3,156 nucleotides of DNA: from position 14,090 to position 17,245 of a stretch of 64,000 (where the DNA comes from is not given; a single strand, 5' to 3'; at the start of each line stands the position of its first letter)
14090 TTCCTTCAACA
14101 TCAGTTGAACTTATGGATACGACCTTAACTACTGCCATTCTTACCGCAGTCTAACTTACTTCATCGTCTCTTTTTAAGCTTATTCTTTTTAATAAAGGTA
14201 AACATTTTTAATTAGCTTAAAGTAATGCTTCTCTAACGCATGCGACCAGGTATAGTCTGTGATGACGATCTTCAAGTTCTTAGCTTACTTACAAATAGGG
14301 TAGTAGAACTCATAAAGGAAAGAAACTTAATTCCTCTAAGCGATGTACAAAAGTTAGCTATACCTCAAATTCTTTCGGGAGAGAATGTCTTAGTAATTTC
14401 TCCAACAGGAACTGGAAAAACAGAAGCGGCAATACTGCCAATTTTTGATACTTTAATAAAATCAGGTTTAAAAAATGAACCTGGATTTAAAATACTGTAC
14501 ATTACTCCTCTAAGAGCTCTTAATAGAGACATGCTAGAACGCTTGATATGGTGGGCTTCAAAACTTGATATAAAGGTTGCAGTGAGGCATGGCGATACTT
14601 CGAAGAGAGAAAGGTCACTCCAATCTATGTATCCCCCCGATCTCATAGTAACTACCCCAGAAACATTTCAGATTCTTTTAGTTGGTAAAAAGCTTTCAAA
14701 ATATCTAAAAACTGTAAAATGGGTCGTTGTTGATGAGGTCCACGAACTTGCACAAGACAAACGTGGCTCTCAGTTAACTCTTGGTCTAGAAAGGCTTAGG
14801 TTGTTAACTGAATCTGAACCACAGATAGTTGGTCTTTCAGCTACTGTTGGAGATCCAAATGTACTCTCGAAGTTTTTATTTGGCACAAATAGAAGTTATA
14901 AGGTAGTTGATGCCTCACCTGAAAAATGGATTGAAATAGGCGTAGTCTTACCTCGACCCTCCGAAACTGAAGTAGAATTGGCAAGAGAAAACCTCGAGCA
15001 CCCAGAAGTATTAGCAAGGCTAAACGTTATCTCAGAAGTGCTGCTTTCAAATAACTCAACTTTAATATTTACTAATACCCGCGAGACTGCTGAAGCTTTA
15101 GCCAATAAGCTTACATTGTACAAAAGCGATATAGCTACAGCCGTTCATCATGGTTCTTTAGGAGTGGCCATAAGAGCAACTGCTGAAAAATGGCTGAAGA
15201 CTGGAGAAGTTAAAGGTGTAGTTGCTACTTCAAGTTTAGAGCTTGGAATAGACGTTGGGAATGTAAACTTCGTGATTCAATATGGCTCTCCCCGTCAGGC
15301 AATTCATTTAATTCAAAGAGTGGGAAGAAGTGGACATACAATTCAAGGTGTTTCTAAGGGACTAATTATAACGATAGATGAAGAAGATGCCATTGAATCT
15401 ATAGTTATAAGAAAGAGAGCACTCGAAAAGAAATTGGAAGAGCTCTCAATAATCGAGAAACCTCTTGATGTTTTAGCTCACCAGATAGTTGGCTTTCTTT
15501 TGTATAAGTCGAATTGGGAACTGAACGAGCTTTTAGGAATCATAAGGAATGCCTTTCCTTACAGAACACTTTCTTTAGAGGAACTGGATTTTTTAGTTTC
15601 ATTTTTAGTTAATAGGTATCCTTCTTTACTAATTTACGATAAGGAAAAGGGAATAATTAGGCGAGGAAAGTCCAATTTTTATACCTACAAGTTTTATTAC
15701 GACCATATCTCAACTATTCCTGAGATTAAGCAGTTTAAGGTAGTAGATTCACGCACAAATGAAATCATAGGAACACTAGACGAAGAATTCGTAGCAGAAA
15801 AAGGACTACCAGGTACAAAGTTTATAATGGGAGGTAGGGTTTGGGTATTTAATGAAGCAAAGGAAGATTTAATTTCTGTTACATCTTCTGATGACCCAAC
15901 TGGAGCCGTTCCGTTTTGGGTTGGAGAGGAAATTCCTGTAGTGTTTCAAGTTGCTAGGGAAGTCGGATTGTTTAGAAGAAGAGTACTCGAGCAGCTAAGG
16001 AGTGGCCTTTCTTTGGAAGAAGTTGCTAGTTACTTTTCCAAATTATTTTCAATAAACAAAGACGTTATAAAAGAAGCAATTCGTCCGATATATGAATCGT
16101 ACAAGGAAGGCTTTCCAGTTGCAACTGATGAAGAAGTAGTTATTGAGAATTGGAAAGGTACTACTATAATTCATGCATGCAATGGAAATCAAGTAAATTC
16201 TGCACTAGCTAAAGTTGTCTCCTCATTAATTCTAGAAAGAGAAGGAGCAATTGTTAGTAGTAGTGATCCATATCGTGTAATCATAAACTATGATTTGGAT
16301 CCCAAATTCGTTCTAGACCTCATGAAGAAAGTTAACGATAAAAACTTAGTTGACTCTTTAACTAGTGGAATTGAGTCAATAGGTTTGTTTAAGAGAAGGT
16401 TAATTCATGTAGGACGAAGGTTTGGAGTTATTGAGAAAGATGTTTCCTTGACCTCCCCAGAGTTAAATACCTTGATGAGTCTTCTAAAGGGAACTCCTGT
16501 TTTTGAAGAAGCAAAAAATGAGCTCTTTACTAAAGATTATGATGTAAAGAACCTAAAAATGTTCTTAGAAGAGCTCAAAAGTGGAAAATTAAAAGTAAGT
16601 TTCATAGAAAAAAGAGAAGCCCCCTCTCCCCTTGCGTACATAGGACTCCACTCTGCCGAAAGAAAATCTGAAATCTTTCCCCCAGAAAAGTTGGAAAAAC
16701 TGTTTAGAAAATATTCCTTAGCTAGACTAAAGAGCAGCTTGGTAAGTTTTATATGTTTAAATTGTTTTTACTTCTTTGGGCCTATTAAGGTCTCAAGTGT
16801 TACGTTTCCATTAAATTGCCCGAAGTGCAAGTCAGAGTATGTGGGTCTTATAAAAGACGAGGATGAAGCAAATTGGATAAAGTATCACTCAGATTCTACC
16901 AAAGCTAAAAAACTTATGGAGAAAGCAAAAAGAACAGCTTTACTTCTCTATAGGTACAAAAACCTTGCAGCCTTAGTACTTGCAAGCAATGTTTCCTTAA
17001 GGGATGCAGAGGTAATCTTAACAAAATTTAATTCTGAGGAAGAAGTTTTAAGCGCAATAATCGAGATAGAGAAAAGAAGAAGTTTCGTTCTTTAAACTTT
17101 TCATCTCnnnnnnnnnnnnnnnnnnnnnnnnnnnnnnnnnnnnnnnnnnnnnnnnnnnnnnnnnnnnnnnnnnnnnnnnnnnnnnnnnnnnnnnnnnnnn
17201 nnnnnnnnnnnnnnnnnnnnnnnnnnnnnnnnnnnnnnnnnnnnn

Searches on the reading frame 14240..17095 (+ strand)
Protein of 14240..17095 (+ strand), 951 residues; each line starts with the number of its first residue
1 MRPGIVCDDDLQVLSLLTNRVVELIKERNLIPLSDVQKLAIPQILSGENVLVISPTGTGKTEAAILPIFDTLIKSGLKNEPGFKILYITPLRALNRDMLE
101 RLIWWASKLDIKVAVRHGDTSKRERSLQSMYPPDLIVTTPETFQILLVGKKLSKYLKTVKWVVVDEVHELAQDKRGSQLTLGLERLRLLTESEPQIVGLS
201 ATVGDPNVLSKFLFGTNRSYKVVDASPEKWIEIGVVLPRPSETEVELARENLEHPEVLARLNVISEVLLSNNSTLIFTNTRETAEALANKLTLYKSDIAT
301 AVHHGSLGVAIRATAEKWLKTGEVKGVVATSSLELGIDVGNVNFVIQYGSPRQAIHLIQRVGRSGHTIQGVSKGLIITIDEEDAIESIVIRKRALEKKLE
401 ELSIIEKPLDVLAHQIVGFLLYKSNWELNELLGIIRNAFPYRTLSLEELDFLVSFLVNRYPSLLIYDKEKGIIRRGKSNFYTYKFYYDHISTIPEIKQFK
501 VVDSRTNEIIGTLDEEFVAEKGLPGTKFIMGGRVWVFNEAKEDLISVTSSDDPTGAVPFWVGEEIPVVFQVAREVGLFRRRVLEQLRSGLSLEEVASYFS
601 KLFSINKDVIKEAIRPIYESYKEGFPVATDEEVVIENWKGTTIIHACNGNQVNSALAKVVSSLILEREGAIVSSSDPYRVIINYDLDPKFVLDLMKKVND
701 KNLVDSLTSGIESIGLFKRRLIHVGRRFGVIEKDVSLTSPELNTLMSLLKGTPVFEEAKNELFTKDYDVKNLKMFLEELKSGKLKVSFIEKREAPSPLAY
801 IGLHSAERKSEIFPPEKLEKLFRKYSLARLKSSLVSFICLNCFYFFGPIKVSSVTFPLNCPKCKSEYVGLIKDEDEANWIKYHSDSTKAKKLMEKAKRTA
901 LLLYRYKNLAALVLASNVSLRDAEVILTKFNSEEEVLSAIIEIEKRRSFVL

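Call 29: search_protein_families(library=pfam, proteins=[window:14240-17095:+])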
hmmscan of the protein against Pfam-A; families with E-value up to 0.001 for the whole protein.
window:14240-17095:+ (951 aa): 5 families
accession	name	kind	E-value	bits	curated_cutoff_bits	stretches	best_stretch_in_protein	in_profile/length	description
PF00270.35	DEAD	-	9.7e-41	139.7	26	1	35-204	2-161/167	DEAD/DEAH box helicase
PF08494.16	DEAD_assoc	-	8.9e-24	84.8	23.5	1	627-799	1-191/191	DEAD/H associated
PF00271.37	Helicase_C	-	3.9e-21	75.8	23.5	1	263-365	5-107/110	Helicase conserved C-terminal domain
PF19306.5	WH_Lhr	-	7e-19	68.3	27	1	395-554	4-165/168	Large helicase-related protein, winged helix domain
PF04851.21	ResIII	-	2.1e-09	37.9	22.5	1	32-203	3-162/164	Type III restriction enzyme, res subunit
